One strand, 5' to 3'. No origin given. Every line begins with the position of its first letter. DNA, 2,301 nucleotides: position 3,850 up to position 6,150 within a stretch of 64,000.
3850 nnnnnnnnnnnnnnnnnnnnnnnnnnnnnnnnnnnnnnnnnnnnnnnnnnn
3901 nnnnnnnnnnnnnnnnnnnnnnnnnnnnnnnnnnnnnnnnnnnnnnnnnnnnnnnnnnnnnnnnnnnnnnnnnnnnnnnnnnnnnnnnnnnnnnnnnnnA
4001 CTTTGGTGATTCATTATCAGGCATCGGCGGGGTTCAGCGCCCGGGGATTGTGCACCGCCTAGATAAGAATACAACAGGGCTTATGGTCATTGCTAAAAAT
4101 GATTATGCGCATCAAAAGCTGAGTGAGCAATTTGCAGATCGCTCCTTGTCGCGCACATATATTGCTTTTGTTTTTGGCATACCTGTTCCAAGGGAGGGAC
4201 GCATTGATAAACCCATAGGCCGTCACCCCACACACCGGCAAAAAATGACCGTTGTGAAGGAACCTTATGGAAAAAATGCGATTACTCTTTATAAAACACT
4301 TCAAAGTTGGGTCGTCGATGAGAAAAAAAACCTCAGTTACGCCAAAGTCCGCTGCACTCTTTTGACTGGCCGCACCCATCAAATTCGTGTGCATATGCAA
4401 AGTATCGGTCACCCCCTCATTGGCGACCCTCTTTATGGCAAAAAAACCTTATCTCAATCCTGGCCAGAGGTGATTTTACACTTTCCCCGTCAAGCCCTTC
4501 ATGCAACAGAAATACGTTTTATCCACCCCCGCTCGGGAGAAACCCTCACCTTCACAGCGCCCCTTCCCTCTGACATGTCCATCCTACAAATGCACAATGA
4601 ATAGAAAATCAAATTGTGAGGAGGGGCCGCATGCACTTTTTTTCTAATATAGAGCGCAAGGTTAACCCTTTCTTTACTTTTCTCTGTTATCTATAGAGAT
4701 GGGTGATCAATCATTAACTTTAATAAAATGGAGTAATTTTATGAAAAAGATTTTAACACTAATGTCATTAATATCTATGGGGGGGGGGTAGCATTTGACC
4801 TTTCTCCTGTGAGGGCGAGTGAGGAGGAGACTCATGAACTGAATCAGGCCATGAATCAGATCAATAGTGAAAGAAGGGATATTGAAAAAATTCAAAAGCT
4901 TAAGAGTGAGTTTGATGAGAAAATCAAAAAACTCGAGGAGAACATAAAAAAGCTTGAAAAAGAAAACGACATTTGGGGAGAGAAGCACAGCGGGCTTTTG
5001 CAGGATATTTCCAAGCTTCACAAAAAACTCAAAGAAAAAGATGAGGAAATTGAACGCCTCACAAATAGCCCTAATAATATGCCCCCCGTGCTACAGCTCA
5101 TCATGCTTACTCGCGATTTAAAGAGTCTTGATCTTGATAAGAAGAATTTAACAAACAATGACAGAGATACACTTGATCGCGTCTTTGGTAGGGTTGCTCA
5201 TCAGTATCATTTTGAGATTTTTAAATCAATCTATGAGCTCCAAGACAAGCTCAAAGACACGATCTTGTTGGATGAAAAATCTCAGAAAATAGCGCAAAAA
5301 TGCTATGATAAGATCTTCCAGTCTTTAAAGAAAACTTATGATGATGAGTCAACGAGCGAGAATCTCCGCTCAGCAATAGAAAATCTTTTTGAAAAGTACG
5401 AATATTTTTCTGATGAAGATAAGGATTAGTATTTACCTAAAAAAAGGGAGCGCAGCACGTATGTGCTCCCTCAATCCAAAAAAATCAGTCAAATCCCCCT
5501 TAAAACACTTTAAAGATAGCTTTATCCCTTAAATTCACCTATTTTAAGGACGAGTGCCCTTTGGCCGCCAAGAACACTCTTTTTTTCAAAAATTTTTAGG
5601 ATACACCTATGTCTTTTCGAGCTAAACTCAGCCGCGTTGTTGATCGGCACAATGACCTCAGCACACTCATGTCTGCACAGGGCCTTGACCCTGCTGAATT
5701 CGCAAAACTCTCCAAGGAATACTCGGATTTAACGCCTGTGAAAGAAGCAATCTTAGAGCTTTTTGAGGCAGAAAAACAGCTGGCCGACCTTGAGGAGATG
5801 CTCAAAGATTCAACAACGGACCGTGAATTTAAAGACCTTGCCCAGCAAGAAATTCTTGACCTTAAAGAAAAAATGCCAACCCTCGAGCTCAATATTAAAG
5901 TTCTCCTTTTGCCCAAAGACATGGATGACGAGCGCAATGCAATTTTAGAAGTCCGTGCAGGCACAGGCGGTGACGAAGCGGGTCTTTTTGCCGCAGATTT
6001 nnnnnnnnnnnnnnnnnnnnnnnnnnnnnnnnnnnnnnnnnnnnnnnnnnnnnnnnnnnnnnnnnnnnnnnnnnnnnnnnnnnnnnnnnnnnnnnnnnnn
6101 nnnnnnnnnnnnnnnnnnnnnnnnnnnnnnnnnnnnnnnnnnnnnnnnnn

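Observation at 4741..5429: G10 tract between an SD+ATG start and a 206-codon coiled-coil ORF: candidate phase-variable (contingency) gene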

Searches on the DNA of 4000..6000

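Call 27: search_rna_families(source=window, start=4000, end=6000, threshold=evalue, max_evalue=1)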
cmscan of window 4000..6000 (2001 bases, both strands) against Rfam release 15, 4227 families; matches with E-value up to 1: 2.
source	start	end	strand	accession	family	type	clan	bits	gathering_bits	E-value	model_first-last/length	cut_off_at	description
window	5486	5562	+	RF01896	mir-142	Gene; miRNA;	-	20.5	57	0.55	1-85/85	no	mir-142 microRNA precursor family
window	5436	5600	-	RF01699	Clostridiales-1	Gene; sRNA;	-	18.1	48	0.62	1-166/166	no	Clostridiales-1 RNA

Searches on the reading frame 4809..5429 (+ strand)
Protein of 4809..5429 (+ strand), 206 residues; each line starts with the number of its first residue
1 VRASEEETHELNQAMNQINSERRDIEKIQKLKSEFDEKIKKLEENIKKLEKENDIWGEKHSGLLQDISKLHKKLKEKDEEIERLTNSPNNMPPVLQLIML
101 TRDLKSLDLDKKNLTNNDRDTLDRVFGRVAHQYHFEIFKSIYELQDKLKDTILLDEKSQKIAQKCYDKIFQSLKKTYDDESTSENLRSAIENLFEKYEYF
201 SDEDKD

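Call 14: find_encoding_contigs(protein=window:4809-5429:+, flank=3000, max_places=10)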
Protein window:4809-5429:+ (206 aa): 9 contigs read that carry it; 5 places shown.
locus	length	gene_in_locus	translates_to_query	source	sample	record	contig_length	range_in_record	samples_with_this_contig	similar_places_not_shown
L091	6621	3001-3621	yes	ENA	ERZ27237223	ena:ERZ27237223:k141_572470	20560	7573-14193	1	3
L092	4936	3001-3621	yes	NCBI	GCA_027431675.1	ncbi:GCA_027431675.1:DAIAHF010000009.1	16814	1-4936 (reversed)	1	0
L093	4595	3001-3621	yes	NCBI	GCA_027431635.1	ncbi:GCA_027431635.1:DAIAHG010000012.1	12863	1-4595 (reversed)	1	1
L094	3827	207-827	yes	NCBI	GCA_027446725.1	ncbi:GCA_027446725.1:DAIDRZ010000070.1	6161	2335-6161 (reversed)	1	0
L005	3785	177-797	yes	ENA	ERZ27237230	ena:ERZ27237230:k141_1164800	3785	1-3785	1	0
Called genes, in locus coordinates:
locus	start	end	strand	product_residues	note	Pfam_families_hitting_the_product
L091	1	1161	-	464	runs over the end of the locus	PF02878:PGM_PMM_I, PF02879:PGM_PMM_II, PF02880:PGM_PMM_III, PF00408:PGM_PMM_IV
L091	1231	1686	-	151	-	-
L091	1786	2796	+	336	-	PF00849:PseudoU_synth_2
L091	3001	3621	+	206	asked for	PF04100:Vps53_N (weak)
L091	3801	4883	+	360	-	PF03462:PCRF, PF00472:RF-1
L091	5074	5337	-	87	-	-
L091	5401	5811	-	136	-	PF02590:SPOUT_MTase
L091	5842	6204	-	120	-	PF02410:RsfS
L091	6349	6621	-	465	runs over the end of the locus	PF01225:Mur_ligase, PF08245:Mur_ligase_M, PF02875:Mur_ligase_C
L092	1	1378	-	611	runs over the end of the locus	PF13522:GATase_6, PF13537:GATase_7, PF01380:SIS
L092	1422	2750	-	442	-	PF00483:NTP_transferase, PF12804:NTP_transf_3, PF25084:LbH_EIF2B (weak), PF00132:Hexapep (weak), PF25087:GMPPB_C (weak), PF00132:Hexapep (weak)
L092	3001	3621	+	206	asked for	PF04100:Vps53_N (weak)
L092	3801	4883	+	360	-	PF03462:PCRF, PF00472:RF-1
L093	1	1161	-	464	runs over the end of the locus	PF02878:PGM_PMM_I, PF02879:PGM_PMM_II, PF02880:PGM_PMM_III, PF00408:PGM_PMM_IV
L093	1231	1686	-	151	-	-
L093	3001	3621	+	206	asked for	PF04100:Vps53_N (weak)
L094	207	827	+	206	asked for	PF04100:Vps53_N (weak)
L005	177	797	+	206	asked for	PF04100:Vps53_N (weak)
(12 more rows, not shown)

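Call 17: list_cluster_members(proteins=[P0001, window:4809-5429:+, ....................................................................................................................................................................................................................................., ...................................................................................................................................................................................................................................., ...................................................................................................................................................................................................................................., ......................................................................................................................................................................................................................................])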
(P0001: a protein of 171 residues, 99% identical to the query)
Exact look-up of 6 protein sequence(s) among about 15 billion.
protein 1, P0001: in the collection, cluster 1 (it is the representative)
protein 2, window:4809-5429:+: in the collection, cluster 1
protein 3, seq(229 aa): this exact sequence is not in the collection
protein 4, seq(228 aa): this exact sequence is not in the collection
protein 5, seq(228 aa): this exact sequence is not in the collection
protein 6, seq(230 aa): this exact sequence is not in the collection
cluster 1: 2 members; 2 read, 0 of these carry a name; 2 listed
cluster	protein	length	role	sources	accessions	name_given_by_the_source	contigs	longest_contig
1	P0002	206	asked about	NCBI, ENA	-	-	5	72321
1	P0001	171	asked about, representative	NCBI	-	-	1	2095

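Call 28: predict_structure(protein=window:4809-5429:+)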
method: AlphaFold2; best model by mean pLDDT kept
length: 206 residues; sequences in the alignment: 1
mean_pLDDT: 54.6   pTM: 0.27
mean pLDDT of the five models: 54.6, 54.5, 53.5, 51.2, 48.7
residues with pLDDT >= 90: 3; 70-90: 54; 50-70: 33; < 50: 116
segments of 3 or more residues with pLDDT < 50: 87-114, 117-156, 165-206
pLDDT, mean of each block of 10 residues (from residue 1): 71 88 87 89 82 70 61 66 50 35 34 44 38 37 41 47 47 41 41 37 33
secondary structure, 60 per line:
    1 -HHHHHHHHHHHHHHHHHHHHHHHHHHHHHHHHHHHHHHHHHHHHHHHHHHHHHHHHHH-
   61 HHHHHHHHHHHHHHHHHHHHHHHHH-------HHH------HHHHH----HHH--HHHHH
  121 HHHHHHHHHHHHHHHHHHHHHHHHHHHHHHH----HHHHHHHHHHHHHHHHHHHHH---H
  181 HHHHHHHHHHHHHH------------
elements in order: H2-59 H61-85 H102-106 H116-151 H156-176 H180-194

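Call 50: search_protein_representatives(protein=window:4809-5429:+)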
Query: 206 residues. Proteins with E-value up to 0.001 (for the whole library): 3; up to 1e-10: 2; up to 1e-30: 1. The best 3 are listed.
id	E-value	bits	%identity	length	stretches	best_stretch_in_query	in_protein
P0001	2.1e-100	350.9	99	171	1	38-206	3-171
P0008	1.2e-19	87.7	26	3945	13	23-76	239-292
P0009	1.6e-04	38.4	25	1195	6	22-105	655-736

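Call 67: search_solved_structures(query=window:4809-5429:+, max_evalue=0.01)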
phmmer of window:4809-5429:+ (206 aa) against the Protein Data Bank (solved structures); distinct sequences matched with E-value up to 0.01: 0.
